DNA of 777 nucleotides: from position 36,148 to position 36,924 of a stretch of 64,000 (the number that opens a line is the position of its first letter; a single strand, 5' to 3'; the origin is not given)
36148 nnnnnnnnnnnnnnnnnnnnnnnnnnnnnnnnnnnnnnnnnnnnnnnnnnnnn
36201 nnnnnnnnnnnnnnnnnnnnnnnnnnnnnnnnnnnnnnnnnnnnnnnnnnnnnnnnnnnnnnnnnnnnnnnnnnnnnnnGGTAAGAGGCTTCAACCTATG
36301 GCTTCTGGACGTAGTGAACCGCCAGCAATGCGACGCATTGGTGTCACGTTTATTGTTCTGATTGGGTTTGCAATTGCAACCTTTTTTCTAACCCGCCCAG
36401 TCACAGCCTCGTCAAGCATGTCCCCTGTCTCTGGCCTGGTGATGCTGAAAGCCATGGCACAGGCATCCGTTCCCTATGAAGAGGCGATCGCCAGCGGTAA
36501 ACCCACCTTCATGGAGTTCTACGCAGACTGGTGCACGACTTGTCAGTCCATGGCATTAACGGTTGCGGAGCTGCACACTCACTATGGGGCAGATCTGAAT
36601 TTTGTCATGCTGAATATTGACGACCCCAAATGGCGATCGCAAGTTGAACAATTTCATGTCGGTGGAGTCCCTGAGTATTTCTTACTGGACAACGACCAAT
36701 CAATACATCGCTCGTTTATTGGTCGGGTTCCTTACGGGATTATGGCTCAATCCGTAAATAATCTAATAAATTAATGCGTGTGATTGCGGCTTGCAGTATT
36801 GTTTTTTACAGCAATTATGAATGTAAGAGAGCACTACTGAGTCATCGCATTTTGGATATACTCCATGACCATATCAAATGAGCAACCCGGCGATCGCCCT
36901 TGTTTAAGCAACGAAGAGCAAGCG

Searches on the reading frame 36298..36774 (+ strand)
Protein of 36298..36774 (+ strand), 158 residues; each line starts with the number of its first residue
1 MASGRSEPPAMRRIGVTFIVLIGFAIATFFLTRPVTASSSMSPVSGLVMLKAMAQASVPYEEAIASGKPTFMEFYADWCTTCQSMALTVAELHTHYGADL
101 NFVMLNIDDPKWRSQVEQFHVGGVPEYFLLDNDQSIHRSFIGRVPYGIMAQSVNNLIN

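Call 3: search_protein_families(library=pfam, proteins=[window:36298-36774:+], max_evalue=0.01)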
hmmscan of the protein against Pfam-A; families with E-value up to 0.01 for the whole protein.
window:36298-36774:+ (158 aa): 7 families
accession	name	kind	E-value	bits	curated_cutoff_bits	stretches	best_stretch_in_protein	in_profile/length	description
PF00085.26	Thioredoxin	-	9.1e-14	51.8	23.5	1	59-145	9-93/103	Thioredoxin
PF13899.12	Thioredoxin_7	-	3.1e-08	34.1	27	1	56-131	6-82/83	Thioredoxin-like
PF13098.12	Thioredoxin_2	-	1.6e-05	25.6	27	1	64-146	2-97/104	Thioredoxin-like domain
PF08534.16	Redoxin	-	0.00012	22.3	26.6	1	53-140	14-102/148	Redoxin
PF13728.12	TraF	-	0.00036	20.9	23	1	32-152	92-217/224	F plasmid transfer operon protein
PF00578.27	AhpC-TSA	-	0.0004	20.7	26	1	63-140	23-98/124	AhpC/TSA family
PF13905.12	Thioredoxin_8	-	0.00088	20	27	1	67-118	1-56/94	Thioredoxin-like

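Call 6: search_protein_families(library=ncbifam, proteins=[window:36298-36774:+], max_evalue=0.01)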
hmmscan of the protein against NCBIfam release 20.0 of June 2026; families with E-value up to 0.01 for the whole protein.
window:36298-36774:+ (158 aa): 14 families
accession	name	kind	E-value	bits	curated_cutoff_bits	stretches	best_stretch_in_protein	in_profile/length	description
TIGR01068.1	thioredoxin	equivalog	7.7e-12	45.3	96.8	1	60-155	6-99/101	thioredoxin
NF038096.1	thylak_slr1796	equivalog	1.5e-09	37.6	140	1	59-154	30-130/157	thylakoid membrane photosystem I accumulation factor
NF045694.1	seleno_TsoB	exception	1e-07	30.4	805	1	60-133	467-546/572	rhodanese/DsbD fusion-like selenoprotein TsoB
TIGR01126.1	pdi_dom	equivalog_domain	2.8e-07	30.8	107.2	1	61-142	7-90/105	protein disulfide-isomerase domain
TIGR01130.1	ER_PDI_fam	subfamily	9.8e-07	28.7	344.25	1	64-133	360-427/476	protein disulfide-isomerase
TIGR00385.1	dsbE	subfamily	5e-06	26.2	123.15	1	58-110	54-103/173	DsbE family thiol:disulfide interchange protein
NF047697.1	ThioredTrxAClost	equivalog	5.2e-06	26.6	140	1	63-134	13-82/105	thioredoxin TrxA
NF006898.0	PRK09381.1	equivalog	5.6e-06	26.7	138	1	70-134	24-86/109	thioredoxin TrxA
NF008229.0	PRK10996.1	equivalog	1e-05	25.3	125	1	60-154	45-136/141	thioredoxin TrxC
NF001419.0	PRK00293.1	subfamily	1.2e-05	24.2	330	1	45-135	455-549/574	protein-disulfide reductase DsbD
NF002854.0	PRK03147.1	subfamily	0.00012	22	170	1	49-112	46-108/176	thiol-disulfide oxidoreductase ResA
NF041202.1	StoA_CxxC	exception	0.0021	18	210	0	27-119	18-105/163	endospore biogenesis thiol-disulfide oxidoreductase StoA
NF011941.0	PRK15412.1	equivalog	0.0031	17.1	359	0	62-94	63-95/185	thiol:disulfide interchange protein DsbE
NF010625.0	PRK14018.1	equivalog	0.008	14.7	522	1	58-92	47-81/521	bifunctional peptide-methionine (S)-S-oxide reductase MsrA/peptide-methionine (R)-S-oxide reductase MsrB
